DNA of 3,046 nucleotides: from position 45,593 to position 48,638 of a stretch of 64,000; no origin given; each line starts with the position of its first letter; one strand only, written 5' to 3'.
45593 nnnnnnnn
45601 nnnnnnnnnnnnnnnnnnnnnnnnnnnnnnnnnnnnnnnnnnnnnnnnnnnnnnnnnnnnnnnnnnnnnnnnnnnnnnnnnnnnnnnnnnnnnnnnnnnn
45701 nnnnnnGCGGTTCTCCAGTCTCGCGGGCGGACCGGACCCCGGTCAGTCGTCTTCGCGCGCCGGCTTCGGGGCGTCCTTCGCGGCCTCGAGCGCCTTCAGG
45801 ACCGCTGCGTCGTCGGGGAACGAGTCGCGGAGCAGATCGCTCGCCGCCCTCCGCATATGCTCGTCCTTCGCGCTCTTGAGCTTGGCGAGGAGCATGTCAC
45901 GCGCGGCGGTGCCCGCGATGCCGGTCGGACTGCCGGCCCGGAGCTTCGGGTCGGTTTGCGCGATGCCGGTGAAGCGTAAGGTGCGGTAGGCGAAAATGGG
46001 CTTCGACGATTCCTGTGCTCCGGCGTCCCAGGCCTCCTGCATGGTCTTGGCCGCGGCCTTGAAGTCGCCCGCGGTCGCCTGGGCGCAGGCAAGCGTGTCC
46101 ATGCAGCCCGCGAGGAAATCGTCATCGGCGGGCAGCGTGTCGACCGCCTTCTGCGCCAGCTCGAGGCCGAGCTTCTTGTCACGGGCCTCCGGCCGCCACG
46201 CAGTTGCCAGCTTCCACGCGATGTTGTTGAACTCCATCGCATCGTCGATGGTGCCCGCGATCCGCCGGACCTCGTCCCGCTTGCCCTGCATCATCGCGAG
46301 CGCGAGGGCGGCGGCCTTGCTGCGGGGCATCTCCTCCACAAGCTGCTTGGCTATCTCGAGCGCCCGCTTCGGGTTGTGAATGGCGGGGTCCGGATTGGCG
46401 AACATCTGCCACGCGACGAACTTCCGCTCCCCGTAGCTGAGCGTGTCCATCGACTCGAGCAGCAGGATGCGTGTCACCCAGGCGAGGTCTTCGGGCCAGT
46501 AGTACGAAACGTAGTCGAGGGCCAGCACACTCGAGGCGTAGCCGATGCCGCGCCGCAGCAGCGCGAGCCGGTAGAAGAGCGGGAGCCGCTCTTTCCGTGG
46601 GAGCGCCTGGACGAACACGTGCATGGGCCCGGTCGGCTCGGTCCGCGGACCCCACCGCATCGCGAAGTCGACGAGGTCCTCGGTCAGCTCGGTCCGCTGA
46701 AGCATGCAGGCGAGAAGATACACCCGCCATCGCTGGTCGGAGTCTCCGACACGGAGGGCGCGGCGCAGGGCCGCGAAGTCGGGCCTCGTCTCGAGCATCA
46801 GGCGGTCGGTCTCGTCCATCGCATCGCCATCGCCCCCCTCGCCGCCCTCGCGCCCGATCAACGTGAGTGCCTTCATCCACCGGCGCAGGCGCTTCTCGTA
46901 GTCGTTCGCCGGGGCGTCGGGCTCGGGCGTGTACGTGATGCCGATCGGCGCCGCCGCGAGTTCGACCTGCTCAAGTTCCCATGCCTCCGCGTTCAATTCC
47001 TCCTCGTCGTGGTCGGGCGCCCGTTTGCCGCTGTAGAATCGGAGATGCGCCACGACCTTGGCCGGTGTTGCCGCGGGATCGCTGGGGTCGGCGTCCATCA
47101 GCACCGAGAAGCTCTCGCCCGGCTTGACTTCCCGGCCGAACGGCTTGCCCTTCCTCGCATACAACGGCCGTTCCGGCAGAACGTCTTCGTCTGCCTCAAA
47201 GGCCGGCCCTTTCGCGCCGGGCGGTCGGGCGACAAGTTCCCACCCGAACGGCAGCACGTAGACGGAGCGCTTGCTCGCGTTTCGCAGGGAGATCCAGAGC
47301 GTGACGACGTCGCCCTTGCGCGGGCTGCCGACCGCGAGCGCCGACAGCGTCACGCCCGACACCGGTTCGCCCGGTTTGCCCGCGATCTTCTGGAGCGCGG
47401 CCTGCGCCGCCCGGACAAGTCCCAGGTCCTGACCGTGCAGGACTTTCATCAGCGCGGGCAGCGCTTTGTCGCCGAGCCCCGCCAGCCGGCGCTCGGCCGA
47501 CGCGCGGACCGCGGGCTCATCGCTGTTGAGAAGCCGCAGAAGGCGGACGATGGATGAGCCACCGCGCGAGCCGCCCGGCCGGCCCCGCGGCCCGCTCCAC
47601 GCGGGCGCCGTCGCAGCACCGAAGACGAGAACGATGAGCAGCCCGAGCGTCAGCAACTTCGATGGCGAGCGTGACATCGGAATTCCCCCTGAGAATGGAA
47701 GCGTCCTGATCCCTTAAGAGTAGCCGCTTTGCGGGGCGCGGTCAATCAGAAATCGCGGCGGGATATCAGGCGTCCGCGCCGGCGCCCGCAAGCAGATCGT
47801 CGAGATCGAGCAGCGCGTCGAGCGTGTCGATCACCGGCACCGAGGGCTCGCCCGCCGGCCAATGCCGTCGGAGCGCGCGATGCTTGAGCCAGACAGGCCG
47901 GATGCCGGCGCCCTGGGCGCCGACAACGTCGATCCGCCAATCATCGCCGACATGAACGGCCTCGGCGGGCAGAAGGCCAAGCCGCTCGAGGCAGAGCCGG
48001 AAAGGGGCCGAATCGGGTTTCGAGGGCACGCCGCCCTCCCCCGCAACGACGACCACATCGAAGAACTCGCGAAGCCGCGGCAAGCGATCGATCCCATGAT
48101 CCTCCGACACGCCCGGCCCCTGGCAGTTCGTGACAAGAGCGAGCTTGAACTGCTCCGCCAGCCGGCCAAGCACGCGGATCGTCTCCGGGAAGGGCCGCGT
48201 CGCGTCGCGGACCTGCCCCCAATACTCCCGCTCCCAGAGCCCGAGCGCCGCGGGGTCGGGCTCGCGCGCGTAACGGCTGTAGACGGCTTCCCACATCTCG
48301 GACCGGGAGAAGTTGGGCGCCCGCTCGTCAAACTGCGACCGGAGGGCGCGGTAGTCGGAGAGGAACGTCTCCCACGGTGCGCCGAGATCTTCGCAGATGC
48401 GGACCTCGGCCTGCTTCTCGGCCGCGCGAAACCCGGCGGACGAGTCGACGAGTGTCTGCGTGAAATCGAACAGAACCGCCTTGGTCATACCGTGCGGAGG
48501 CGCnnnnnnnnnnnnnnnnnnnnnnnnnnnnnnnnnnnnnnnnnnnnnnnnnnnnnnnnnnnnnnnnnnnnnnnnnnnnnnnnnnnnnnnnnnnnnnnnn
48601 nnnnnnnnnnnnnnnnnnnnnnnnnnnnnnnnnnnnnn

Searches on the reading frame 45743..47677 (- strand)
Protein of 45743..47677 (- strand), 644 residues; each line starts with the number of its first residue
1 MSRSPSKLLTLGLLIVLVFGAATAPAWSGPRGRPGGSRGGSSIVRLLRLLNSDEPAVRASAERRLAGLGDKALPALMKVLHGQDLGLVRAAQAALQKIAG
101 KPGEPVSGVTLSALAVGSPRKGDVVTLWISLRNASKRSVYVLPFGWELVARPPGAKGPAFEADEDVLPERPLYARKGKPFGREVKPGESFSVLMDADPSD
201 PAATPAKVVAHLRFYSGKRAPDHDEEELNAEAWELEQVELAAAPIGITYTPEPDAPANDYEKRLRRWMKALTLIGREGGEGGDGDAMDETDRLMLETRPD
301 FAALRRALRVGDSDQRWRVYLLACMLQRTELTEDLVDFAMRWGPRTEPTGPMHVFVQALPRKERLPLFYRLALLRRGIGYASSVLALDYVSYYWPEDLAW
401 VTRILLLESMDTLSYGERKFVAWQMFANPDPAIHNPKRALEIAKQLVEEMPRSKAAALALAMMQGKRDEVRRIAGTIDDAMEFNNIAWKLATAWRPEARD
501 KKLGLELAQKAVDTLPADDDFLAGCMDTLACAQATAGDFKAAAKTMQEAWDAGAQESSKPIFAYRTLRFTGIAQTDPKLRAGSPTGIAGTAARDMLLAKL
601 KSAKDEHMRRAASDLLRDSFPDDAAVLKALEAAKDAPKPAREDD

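Call 10: search_protein_families(library=pfam, proteins=[window:45743-47677:-], max_evalue=0.001)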
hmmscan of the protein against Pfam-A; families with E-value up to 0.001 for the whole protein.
window:45743-47677:- (644 aa): 1 family
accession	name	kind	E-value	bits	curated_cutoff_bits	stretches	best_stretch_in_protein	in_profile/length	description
PF13646.12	HEAT_2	-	1.4e-05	25.8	27.7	1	46-98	4-58/88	HEAT repeats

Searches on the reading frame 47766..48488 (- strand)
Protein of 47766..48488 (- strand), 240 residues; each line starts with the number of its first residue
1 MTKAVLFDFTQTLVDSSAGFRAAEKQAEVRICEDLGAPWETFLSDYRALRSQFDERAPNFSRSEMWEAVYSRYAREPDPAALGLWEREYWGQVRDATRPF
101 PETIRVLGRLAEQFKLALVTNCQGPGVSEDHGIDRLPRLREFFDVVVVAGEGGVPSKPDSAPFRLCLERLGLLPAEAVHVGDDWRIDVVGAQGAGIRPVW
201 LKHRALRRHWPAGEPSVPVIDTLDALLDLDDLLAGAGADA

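Call 10: search_protein_families(library=pfam, proteins=[window:47766-48488:-], max_evalue=0.001)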
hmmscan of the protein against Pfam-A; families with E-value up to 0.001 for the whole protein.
window:47766-48488:- (240 aa): 3 families
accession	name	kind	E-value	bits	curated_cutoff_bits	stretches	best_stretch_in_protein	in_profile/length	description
PF00702.32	Hydrolase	-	5.3e-19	69.8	26.4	1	3-195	2-191/191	haloacid dehalogenase-like hydrolase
PF13419.12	HAD_2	-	9.6e-14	52.3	23.8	1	5-200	1-177/178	Haloacid dehalogenase-like hydrolase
PF13242.12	Hydrolase_like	-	4.9e-07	30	22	1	156-210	3-57/75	HAD-hyrolase-like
